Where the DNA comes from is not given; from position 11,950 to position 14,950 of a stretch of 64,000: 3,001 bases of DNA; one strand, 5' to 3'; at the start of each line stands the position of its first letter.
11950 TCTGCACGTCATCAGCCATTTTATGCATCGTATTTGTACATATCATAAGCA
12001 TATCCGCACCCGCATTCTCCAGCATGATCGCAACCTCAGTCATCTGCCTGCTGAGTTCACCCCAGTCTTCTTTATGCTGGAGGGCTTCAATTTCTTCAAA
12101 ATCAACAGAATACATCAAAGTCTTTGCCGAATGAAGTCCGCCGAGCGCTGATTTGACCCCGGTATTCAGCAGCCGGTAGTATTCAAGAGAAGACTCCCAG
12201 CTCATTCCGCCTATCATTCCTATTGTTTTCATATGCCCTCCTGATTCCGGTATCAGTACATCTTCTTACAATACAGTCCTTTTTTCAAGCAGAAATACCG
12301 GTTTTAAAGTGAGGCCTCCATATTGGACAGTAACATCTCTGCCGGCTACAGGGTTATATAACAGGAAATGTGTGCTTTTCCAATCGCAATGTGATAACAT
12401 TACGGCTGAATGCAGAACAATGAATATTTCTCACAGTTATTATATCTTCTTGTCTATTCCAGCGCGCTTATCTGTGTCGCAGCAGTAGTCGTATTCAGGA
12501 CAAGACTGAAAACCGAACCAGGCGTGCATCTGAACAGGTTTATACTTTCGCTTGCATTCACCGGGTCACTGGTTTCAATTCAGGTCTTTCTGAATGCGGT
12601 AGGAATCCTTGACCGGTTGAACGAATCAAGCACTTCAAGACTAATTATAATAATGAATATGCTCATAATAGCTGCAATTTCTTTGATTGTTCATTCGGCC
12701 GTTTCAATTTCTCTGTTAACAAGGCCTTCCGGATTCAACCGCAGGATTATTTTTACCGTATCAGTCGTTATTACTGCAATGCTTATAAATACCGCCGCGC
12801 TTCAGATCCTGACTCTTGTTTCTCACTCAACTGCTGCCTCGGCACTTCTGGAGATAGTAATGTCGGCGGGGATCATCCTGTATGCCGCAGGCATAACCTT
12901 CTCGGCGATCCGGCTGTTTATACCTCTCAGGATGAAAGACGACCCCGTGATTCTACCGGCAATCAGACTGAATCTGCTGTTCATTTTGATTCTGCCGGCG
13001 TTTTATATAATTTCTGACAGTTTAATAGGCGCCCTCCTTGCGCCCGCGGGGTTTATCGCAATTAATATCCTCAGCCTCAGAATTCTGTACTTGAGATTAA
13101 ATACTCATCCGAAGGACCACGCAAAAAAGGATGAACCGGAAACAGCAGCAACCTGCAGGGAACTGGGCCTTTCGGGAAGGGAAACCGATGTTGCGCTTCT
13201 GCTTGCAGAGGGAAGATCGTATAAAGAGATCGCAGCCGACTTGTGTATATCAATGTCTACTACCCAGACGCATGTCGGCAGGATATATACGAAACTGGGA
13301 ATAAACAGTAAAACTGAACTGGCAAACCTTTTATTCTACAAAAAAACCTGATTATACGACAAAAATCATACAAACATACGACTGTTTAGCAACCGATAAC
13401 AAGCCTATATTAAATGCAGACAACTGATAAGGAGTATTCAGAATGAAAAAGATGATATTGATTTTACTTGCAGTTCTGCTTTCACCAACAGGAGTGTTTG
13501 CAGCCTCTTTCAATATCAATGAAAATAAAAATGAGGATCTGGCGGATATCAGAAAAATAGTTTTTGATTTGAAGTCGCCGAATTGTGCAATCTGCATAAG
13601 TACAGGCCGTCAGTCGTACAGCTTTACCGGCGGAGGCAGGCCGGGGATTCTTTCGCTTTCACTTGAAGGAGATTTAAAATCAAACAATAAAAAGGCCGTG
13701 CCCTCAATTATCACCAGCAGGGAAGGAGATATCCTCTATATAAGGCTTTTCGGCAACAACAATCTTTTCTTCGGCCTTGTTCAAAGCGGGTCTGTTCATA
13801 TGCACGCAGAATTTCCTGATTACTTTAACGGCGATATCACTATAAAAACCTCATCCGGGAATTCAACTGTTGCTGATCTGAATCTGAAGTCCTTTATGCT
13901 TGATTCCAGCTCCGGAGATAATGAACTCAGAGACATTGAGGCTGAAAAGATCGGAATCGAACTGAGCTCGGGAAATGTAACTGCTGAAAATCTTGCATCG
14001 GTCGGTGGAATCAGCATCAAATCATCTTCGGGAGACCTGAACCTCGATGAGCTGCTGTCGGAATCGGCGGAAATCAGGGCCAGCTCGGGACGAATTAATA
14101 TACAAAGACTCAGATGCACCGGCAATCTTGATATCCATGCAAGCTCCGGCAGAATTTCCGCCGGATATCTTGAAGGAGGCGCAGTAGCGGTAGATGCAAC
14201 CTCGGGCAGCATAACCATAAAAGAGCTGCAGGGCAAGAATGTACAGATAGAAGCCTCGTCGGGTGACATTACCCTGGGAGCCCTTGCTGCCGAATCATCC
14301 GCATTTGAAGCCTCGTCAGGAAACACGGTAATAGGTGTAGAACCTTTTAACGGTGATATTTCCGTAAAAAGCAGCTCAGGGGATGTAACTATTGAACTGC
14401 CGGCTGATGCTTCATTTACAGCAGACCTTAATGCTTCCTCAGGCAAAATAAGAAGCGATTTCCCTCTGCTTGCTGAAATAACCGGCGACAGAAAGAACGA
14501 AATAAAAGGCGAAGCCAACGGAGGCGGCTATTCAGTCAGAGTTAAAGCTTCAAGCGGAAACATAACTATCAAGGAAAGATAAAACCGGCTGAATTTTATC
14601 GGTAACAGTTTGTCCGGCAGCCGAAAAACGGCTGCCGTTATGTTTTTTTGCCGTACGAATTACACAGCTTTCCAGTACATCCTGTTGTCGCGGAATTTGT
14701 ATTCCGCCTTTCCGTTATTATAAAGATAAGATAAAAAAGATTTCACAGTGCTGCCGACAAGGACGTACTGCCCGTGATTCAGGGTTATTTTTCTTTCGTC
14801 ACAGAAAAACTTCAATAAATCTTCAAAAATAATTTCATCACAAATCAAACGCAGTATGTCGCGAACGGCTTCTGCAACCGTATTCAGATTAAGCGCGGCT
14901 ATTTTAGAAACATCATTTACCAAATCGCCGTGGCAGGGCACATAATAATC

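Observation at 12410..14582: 7-TM LuxR-type one-component regulator paired with a secreted DUF4097 beta-helix protein (LiaF/LiaR-like logic without a kinase)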

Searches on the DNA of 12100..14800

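Call 72: search_rna_families(source=window, start=12100, end=14800, threshold=evalue, max_evalue=1)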
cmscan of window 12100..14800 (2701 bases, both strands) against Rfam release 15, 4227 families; matches with E-value up to 1: 0.
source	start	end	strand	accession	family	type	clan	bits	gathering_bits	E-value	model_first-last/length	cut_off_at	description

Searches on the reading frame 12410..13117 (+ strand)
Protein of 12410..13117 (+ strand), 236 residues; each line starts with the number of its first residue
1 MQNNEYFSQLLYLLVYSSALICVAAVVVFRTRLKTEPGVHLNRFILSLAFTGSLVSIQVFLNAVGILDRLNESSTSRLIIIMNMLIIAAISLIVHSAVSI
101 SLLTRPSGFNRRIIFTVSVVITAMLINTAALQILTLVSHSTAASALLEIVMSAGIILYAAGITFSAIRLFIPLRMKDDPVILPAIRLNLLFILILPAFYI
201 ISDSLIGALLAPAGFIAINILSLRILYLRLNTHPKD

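Call 52: search_protein_representatives(alignment_id=A3)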
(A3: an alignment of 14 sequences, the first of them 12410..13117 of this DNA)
Query: 14 sequences, 236 profile positions. Proteins with E-value up to 0.001 (for the whole library): 14; up to 1e-10: 9; up to 1e-30: 6. The best 14 are listed.
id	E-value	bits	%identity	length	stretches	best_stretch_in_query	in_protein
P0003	3.7e-96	337.5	-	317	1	1-234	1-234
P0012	2.4e-80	285.7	-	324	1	3-233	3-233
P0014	2.0e-79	282.7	-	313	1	1-235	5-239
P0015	4.9e-74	265.1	-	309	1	1-233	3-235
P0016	1.3e-70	253.8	-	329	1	1-235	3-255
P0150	2.4e-38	148.3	-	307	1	2-232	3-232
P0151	5.8e-28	114.3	-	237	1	1-165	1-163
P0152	7.3e-12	61.6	-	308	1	7-231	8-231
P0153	3.1e-11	59.5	-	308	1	5-233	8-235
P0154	2.1e-10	56.8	-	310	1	4-232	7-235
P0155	3.5e-09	52.8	-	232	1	7-202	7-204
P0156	1.5e-06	44.2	-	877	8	169-217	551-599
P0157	1.8e-05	40.6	-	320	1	7-172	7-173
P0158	5.5e-04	35.8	-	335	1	12-227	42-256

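Call 58: find_encoding_contigs(protein=P0154, flank=4000, max_places=2)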
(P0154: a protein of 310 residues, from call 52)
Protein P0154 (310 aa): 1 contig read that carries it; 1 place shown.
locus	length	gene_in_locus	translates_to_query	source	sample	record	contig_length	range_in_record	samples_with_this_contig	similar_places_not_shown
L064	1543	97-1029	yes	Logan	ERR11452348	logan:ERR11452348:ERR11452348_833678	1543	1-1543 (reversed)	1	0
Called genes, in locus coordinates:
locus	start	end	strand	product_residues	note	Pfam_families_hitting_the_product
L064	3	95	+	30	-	?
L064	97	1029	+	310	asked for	PF00196:GerE, PF08281:Sigma70_r4_2 (weak)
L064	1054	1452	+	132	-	-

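Call 61: search_protein_families(library=pfam, alignment_id=A3, max_evalue=1)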
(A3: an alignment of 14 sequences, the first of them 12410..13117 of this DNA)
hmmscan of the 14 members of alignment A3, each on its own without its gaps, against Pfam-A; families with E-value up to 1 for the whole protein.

A. member 1, window:12410-13117:+ (236 aa): 0 families

B. families by the number of members that match (of 14 scanned): 6 families
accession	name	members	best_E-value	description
PF06664.17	WLS-like_TM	1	0.072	Wntless-like, transmembrane domain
PF05659.16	RPW8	1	0.14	Arabidopsis broad-spectrum mildew resistance protein RPW8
PF25147.1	Ribophorin_II_C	1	0.18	Ribophorin_II, C-terminal domain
PF11857.13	DUF3377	1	0.28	Domain of unknown function (DUF3377)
PF06570.16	DUF1129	1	0.4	Protein of unknown function (DUF1129)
PF09925.14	DUF2157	1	0.46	Predicted membrane protein (DUF2157)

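Call 77: search_protein_families(library=pfam, proteins=[L064:1036-1452:+, P0152, P0157, P0158], max_evalue=0.01)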
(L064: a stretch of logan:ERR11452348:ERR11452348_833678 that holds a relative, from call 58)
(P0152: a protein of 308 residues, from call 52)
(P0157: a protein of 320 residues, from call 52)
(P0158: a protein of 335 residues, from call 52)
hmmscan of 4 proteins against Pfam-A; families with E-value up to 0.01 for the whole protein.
L064:1036-1452:+ (138 aa): 0 families

P0152 (308 aa): 7 families
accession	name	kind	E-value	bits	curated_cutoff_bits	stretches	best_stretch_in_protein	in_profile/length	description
PF00196.25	GerE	-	1.7e-13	50.4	23.5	1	249-299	3-53/57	Bacterial regulatory proteins, luxR family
PF08281.18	Sigma70_r4_2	-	3.6e-08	33.4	25.7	1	249-287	11-50/54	Sigma-70, region 4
PF13936.12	HTH_38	-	4.6e-06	26.7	27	1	253-286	9-43/44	Helix-turn-helix domain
PF13384.12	HTH_23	-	1.2e-05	25.4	24.6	1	254-286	8-40/50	Homeodomain-like domain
PF04545.22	Sigma70_r4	-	0.00085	19.2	24.1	1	248-286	4-43/50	Sigma-70, region 4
PF13412.12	HTH_24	-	0.0014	18.6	21.9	1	263-286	17-40/48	Winged helix-turn-helix DNA-binding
PF14493.12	HTH_40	-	0.0082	16.8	27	0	259-289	8-38/89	Helix-turn-helix domain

P0157 (320 aa): 5 families
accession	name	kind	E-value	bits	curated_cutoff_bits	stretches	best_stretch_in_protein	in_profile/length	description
PF00196.25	GerE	-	4.1e-15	55.6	23.5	1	261-313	3-55/57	Bacterial regulatory proteins, luxR family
PF13936.12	HTH_38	-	3.2e-07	30.4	27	1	258-298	2-43/44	Helix-turn-helix domain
PF08281.18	Sigma70_r4_2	-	7.5e-06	25.9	25.7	1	261-298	11-49/54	Sigma-70, region 4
PF13384.12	HTH_23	-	2.5e-05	24.4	24.6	1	266-293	8-35/50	Homeodomain-like domain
PF13412.12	HTH_24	-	0.0011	19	21.9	1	274-298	16-40/48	Winged helix-turn-helix DNA-binding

P0158 (335 aa): 5 families
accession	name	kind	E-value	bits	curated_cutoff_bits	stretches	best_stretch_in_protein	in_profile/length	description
PF00196.25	GerE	-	1.8e-15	56.7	23.5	1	278-328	3-53/57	Bacterial regulatory proteins, luxR family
PF08281.18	Sigma70_r4_2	-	1.4e-06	28.2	25.7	1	277-320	10-54/54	Sigma-70, region 4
PF13936.12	HTH_38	-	1.8e-06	28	27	1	278-315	5-43/44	Helix-turn-helix domain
PF04545.22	Sigma70_r4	-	0.00013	21.8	24.1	1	276-320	3-48/50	Sigma-70, region 4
PF13384.12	HTH_23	-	0.00016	21.8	24.6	1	281-310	5-35/50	Homeodomain-like domain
